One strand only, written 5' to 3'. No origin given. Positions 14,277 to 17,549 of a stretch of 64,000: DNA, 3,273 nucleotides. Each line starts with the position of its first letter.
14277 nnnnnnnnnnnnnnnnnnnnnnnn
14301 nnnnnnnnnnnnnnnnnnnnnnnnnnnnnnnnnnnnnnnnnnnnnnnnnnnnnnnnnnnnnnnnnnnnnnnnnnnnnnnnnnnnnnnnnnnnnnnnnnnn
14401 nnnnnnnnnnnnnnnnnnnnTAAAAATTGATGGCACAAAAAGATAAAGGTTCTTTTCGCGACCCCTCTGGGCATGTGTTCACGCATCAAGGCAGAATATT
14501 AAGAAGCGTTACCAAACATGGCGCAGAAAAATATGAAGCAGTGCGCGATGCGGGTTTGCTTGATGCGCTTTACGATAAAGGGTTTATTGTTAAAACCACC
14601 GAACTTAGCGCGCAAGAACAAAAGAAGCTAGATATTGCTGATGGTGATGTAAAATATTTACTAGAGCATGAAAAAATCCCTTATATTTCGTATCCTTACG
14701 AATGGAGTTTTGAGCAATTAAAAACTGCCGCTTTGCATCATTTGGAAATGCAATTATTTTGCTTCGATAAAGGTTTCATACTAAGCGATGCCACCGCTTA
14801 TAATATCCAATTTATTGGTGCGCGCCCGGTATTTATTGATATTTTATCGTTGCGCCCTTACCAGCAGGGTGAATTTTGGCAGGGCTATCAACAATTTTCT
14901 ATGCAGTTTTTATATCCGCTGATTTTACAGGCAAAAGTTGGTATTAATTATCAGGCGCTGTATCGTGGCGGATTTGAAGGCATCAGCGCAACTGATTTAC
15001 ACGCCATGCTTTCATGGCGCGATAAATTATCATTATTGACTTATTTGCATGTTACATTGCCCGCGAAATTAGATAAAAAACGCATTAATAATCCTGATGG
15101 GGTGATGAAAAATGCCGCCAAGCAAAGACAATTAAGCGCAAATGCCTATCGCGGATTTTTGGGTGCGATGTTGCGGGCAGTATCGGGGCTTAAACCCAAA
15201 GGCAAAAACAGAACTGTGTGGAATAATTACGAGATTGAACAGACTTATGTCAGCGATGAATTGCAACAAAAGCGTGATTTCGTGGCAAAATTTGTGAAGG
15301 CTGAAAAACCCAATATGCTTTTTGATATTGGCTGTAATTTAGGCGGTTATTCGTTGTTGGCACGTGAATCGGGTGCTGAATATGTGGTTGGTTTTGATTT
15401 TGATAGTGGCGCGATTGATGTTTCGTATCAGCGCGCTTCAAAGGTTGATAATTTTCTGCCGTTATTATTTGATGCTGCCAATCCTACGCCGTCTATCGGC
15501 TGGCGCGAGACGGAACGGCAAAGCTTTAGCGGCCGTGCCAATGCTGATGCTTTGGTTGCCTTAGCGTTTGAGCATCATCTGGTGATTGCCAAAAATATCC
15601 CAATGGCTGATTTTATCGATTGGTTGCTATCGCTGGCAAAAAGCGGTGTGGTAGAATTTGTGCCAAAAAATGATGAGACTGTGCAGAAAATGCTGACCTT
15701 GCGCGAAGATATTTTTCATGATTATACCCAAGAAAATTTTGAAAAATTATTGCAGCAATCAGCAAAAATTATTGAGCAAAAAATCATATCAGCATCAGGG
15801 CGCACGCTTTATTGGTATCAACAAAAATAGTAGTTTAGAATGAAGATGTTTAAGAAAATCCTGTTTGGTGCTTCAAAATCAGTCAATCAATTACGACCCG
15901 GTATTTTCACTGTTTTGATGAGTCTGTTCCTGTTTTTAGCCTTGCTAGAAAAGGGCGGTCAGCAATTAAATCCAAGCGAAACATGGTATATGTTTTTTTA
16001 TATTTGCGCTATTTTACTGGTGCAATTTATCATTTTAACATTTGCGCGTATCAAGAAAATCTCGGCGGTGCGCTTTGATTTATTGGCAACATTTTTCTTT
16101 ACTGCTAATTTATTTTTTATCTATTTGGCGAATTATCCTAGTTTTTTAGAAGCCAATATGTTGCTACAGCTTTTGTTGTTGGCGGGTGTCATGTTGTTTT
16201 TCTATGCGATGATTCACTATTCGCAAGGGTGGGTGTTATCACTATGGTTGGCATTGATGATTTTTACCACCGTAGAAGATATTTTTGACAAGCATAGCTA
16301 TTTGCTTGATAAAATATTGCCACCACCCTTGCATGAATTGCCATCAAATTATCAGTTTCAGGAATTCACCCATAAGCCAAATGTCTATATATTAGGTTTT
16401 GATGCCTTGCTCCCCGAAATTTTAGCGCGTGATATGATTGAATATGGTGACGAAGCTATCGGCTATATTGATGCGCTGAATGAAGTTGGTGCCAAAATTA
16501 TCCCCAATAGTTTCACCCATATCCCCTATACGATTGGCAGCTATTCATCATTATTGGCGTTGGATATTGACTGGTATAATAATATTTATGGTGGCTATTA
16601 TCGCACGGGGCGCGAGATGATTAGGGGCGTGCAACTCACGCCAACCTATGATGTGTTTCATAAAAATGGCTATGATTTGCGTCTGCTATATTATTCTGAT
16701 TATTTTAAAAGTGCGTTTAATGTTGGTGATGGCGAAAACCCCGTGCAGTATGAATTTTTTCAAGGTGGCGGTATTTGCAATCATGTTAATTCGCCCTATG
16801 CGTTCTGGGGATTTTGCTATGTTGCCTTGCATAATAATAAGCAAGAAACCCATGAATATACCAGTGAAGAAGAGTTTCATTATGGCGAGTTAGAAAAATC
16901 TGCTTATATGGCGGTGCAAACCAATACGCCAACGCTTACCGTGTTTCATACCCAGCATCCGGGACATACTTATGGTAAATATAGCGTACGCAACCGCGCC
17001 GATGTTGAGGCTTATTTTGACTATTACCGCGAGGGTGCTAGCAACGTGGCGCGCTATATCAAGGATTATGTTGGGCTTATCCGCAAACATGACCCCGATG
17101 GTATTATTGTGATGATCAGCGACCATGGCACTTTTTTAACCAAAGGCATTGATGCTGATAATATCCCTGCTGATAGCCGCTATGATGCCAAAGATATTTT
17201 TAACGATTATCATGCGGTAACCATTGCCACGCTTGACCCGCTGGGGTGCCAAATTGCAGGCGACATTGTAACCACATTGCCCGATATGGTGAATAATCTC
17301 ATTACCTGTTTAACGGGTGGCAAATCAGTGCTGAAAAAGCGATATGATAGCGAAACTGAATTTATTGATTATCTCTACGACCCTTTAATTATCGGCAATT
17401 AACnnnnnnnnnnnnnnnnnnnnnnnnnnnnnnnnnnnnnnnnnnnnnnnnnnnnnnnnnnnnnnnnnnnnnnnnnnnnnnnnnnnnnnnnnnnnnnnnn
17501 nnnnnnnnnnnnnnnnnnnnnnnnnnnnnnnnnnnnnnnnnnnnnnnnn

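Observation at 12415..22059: AT-rich island: four tandem 5-TM/alkaline-phosphatase-superfamily paralogs, a SAM methyltransferase, a mini membrane peptide and an anchored PQQ-type propeller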

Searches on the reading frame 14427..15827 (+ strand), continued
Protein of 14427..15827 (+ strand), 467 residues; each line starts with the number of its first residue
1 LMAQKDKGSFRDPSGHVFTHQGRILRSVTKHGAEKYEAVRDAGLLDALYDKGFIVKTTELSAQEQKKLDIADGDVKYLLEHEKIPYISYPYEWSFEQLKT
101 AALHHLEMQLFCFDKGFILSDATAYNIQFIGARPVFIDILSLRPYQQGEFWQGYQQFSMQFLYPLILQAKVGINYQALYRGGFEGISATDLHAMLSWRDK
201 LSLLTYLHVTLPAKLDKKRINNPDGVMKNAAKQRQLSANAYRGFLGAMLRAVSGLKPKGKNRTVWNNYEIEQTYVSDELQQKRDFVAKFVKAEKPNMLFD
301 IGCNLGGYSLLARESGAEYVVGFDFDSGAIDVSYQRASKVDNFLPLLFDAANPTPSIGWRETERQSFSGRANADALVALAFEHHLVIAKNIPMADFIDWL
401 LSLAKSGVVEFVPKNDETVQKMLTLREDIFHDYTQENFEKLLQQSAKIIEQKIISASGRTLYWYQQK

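Call 60: fold_search(model_id=the predicted structure, library=pdb)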
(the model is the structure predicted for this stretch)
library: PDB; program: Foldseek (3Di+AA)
matches with E <= 10: 1976; with E <= 0.001: 914
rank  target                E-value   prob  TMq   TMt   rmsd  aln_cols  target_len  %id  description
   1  4qdk_B                1.8e-08  1.00  0.30  0.61   4.9       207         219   19  Crystal structure of magnesium protoporphyrin IX methyltransferase (ChlM) from Synechocystis PCC 6803 with bound SAH (released 2014-08-06)
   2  4qdk_A                6.2e-08  1.00  0.29  0.58   4.9       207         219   18  Crystal structure of magnesium protoporphyrin IX methyltransferase (ChlM) from Synechocystis PCC 6803 with bound SAH (released 2014-08-06)
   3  1ve3_A                6.6e-08  1.00  0.30  0.62   4.8       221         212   14  Crystal structure of PH0226 protein from Pyrococcus horikoshii OT3 (released 2005-05-24)
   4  3frh                  8.3e-08  1.00  0.27  0.49   4.8       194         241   21  Structure of the 16S rRNA methylase RmtB, P21 (released 2009-08-11)
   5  4kib_B                1.3e-07  1.00  0.30  0.40   5.4       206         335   13  Crystal structure of methyltransferase from Streptomyces hygroscopicus complexed with S-adenosyl-L-homocysteine and me (released 2014-05-07)
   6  4qdj                  1.7e-07  1.00  0.29  0.60   4.1       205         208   19  Crystal structure of magnesium protoporphyrin IX methyltransferase (ChlM) from Synechocystis PCC 6803 with bound SAM (released 2014-08-06)
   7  4kic_B                1.9e-07  1.00  0.30  0.40   5.4       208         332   15  Crystal structure of methyltransferase from Streptomyces hygroscopicus complexed with S-adenosyl-L-methionine and phen (released 2014-05-07)
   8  3fri                  2.0e-07  1.00  0.27  0.50   5.2       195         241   19  Structure of the 16S rRNA methylase RmtB, I222 (released 2009-08-11)
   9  4m74_B                2.0e-07  1.00  0.31  0.41   5.0       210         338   13  Mutant structure of methyltransferase from Streptomyces hygroscopicus (released 2014-06-25)
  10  4m6x_B                2.1e-07  1.00  0.29  0.40   5.7       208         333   15  Mutant structure of methyltransferase from Streptomyces hygroscopicus complexed with S-adenosyl-L-homocysteine and met (released 2014-06-25)
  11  4m72_A                2.2e-07  1.00  0.30  0.41   6.2       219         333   16  Mutant structure of methyltransferase from Streptomyces hygroscopicus (released 2014-06-25)
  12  4m71_A                2.2e-07  1.00  0.29  0.39   6.1       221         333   15  Mutant structure of methyltransferase from Streptomyces hygroscopicus complexed with S-adenosyl-L-homocysteine and met (released 2014-06-25)
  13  3jwh_A                2.4e-07  1.00  0.29  0.64   6.2       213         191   14  Crystal structure analysis of the methyltransferase domain of bacterial-AvHen1-C (released 2009-10-20)
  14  3ofj                  2.8e-07  1.00  0.31  0.75   4.2       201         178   13  Crystal structure of N-methyltransferase NodS from Bradyrhizobium japonicum WM9 (released 2010-10-27)
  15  3b89                  3.0e-07  1.00  0.27  0.50   5.0       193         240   20  Crystal structure of rRNA methylase from Escherichia coli (released 2007-11-27)
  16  4azt                  3.0e-07  1.00  0.28  0.29   5.8       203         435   19  Co-crystal structure of WbdD and kinase inhibitor LY294002. (released 2012-09-26)
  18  4azs                  3.5e-07  1.00  0.30  0.31   5.2       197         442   17  High resolution (2.2 A) crystal structure of WbdD. (released 2012-09-26)
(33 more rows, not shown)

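Call 68: find_encoding_contigs(protein=P0058, flank=7000, max_places=1)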
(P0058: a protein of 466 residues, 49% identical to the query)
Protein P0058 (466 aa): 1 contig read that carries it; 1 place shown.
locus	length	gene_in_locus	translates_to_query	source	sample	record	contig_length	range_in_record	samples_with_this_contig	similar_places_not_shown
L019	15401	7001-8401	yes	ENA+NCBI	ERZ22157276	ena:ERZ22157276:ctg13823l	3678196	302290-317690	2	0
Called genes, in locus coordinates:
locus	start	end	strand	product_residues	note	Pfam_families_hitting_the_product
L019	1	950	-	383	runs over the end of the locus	PF02333:Phytase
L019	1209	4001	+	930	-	PF13620:CarboxypepD_reg, PF13715:CarbopepD_reg_2, PF07715:Plug, PF00593:TonB_dep_Rec_b-barrel, PF14905:OMP_b-brl_3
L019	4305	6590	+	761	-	PF00141:peroxidase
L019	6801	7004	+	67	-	-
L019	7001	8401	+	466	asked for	-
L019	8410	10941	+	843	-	PF00884:Sulfatase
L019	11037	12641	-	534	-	PF02743:dCache_1, PF00512:HisKA, PF02518:HATPase_c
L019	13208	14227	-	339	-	PF08894:DUF1838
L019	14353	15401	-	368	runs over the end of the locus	PF08894:DUF1838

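Call 69: find_encoding_contigs(protein=P0046, flank=7000, max_places=1)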
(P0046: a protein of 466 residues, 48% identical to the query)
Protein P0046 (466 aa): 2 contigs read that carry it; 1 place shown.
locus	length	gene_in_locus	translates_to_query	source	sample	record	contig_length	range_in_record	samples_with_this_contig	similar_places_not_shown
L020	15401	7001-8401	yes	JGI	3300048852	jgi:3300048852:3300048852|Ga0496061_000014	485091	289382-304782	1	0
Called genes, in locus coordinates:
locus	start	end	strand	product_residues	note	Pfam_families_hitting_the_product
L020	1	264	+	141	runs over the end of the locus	-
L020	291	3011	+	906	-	PF09327:Phage_Tail_Tip (weak)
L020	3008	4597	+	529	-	-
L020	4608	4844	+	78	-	-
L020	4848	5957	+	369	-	-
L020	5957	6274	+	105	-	-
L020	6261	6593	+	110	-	-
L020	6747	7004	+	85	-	-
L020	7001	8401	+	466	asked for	-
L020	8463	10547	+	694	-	PF00884:Sulfatase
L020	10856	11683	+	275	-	-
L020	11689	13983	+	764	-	PF13692:Glyco_trans_1_4, PF00534:Glycos_transf_1, PF00535:Glycos_transf_2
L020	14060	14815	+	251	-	PF05050:Methyltransf_21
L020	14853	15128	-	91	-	-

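Call 70: find_encoding_contigs(protein=P0031, flank=7000, max_places=1)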
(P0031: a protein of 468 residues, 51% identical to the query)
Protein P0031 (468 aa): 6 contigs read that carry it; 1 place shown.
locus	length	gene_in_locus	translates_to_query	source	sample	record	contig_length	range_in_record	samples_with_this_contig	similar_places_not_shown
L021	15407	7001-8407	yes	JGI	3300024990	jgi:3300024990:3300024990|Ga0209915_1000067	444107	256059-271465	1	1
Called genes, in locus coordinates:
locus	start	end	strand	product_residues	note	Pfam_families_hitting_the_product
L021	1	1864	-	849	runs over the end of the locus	PF13362:Toprim_3 (weak), PF13148:DUF3987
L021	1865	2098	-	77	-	-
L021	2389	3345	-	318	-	-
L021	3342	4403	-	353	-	PF00589:Phage_integrase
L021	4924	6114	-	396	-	PF00009:GTP_EFTU, PF03144:GTP_EFTU_D2, PF03143:GTP_EFTU_D3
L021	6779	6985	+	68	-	-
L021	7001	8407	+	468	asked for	-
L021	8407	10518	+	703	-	PF00884:Sulfatase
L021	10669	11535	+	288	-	PF01370:Epimerase, PF04321:RmlD_sub_bind, PF16363:GDP_Man_Dehyd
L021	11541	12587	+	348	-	PF01073:3Beta_HSD, PF01370:Epimerase, PF02719:Polysacc_synt_2, PF04321:RmlD_sub_bind (weak), PF05368:NmrA, PF13460:NAD_binding_10, PF16363:GDP_Man_Dehyd, PF08485:Polysacc_syn_2C, +2 more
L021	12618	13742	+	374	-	PF02350:Epimerase_2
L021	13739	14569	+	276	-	PF01061:ABC2_membrane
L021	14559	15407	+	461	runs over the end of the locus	PF00005:ABC_tran, PF14524:Wzt_C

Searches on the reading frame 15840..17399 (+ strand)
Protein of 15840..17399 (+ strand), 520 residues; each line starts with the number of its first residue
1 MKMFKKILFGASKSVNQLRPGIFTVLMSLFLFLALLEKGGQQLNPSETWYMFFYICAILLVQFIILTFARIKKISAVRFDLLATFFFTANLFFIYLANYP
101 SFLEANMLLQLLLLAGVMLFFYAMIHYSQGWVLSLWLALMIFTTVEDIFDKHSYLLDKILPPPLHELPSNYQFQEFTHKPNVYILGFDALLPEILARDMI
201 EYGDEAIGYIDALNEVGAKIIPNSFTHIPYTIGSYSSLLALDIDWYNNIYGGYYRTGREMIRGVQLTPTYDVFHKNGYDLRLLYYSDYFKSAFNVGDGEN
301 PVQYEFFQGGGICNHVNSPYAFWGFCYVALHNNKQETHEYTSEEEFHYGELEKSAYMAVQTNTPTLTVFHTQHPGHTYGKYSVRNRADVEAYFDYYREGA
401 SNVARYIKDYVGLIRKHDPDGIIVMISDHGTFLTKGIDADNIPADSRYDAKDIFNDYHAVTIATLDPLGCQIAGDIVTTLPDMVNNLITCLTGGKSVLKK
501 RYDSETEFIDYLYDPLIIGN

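Call 3: search_protein_families(library=pfam, proteins=[window:15840-17399:+], max_evalue=1)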
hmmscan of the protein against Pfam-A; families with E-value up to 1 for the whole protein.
window:15840-17399:+ (520 aa): 1 family
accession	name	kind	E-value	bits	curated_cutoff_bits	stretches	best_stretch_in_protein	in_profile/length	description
PF20176.3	DUF6541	-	0.49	9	29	1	30-148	298-413/646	Family of unknown function (DUF6541)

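Call 4: search_protein_families(library=ncbifam, proteins=[window:15840-17399:+], max_evalue=1)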
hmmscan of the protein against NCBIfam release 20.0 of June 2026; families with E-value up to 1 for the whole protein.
window:15840-17399:+ (520 aa): 1 family
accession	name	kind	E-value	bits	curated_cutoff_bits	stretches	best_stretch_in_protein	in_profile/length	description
NF041679.1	IMP_arch_presen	equivalog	0.0088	15.6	125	1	25-140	10-123/281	presenilin family intramembrane aspartyl protease PSH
